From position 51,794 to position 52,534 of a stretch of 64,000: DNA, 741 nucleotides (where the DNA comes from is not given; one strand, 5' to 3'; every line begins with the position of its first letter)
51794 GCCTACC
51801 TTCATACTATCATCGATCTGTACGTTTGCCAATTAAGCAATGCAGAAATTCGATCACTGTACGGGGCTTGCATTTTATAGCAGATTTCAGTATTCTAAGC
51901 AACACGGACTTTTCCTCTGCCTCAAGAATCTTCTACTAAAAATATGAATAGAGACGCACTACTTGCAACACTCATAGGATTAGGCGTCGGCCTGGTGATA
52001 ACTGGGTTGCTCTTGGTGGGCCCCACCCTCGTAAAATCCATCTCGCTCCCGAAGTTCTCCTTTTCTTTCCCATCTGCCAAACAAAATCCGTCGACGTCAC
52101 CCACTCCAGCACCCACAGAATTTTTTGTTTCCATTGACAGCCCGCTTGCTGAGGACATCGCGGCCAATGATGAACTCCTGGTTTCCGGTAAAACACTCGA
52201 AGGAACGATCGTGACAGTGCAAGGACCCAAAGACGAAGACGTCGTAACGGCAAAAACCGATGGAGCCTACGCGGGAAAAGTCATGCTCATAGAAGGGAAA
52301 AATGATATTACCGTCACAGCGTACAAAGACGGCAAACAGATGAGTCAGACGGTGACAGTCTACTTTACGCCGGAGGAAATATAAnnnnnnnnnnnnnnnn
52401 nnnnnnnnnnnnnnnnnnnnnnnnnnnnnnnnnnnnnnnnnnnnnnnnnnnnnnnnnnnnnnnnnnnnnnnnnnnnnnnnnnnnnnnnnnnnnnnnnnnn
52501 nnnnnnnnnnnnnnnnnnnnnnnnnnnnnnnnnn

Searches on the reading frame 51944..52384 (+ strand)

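Call 29: search_protein_families(library=pfam, proteins=[window:51944-52384:+], max_evalue=0.0001)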
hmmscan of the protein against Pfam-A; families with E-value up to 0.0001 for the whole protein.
window:51944-52384:+ (146 aa): 1 family
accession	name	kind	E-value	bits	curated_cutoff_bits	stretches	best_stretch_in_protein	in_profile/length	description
PF09136.16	Glucodextran_B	-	5.3e-08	33.1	27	1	63-140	4-80/83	Glucodextranase, domain B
